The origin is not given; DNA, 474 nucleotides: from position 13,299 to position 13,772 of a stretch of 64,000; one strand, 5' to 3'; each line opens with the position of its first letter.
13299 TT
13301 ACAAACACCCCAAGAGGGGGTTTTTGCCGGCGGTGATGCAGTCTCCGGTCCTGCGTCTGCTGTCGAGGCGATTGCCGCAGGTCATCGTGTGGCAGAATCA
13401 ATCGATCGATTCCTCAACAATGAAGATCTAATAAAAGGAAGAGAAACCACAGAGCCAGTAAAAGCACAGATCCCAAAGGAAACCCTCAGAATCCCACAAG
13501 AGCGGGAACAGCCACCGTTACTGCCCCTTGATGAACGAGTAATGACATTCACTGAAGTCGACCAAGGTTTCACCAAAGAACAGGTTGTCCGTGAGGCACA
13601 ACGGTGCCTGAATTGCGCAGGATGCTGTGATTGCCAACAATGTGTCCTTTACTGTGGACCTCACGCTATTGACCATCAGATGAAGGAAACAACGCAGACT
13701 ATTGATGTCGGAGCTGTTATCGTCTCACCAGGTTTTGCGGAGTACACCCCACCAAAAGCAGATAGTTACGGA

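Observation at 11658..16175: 1505-aa HdrA with a GltD/NfnB-like NAD(P)H module inserted into its first FAD domain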

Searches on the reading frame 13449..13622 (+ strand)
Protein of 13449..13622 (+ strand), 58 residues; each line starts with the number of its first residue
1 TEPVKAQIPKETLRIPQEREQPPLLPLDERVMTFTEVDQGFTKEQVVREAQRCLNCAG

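Call 55: search_solved_structures(query=A3, max_evalue=1, show_alignments=3)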
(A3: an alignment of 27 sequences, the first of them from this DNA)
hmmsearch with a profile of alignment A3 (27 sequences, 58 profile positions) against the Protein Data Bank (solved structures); distinct sequences matched with E-value up to 1: 14.
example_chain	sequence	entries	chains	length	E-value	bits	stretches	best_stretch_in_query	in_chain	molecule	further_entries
9n5u_A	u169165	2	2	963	9.8e-12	48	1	12-57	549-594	NfnA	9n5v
5jca_L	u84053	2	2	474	1.9e-10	43.9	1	15-56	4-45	NADH-dependent Ferredoxin:NADP Oxidoreductase (NfnI) subunit alpha | NADH-dependent Ferredoxin:NADP Oxidoreductase subunit alpha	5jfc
5vj7_A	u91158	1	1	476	2.4e-10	43.6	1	14-56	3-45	Oxidoreductase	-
9bov_A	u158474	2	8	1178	2.4e-10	43.6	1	8-57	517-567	Molybdopterin oxidoreductase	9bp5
4ylf_B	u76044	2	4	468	6.2e-10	42.3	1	18-56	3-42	Dihydropyrimidine dehydrogenase subunit A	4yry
8oh5_C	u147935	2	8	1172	6.4e-09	39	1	12-57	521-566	Formate dehydrogenase-O, major subunit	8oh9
7mfm_I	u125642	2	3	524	0.00034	23.9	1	13-57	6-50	Glutamate synthase (NADPH) small chain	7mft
6s6s_G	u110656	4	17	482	0.00085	22.6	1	22-57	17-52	Glutamate synthase [NADPH] small chain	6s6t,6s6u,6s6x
4m59_A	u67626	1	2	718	0.41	14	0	33-55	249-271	Chloroplast pentatricopeptide repeat protein 10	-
4oe1_A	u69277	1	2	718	0.41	14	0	33-55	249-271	Chloroplast pentatricopeptide repeat protein 10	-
4m57_A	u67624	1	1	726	0.42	14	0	33-55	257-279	Chloroplast pentatricopeptide repeat protein 10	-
1gt8_A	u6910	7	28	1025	0.47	13.8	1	28-57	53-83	DIHYDROPYRIMIDINE DEHYDROGENASE | Dihydropyrimidine dehydrogenase [NADP(+)]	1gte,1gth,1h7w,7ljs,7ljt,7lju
1h7x_A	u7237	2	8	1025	0.47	13.8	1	28-57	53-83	DIHYDROPYRIMIDINE DEHYDROGENASE | Dihydropyrimidine dehydrogenase [NADP(+)]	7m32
7m31_A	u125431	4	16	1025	0.47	13.8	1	28-57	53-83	Dihydropyrimidine dehydrogenase [NADP(+)]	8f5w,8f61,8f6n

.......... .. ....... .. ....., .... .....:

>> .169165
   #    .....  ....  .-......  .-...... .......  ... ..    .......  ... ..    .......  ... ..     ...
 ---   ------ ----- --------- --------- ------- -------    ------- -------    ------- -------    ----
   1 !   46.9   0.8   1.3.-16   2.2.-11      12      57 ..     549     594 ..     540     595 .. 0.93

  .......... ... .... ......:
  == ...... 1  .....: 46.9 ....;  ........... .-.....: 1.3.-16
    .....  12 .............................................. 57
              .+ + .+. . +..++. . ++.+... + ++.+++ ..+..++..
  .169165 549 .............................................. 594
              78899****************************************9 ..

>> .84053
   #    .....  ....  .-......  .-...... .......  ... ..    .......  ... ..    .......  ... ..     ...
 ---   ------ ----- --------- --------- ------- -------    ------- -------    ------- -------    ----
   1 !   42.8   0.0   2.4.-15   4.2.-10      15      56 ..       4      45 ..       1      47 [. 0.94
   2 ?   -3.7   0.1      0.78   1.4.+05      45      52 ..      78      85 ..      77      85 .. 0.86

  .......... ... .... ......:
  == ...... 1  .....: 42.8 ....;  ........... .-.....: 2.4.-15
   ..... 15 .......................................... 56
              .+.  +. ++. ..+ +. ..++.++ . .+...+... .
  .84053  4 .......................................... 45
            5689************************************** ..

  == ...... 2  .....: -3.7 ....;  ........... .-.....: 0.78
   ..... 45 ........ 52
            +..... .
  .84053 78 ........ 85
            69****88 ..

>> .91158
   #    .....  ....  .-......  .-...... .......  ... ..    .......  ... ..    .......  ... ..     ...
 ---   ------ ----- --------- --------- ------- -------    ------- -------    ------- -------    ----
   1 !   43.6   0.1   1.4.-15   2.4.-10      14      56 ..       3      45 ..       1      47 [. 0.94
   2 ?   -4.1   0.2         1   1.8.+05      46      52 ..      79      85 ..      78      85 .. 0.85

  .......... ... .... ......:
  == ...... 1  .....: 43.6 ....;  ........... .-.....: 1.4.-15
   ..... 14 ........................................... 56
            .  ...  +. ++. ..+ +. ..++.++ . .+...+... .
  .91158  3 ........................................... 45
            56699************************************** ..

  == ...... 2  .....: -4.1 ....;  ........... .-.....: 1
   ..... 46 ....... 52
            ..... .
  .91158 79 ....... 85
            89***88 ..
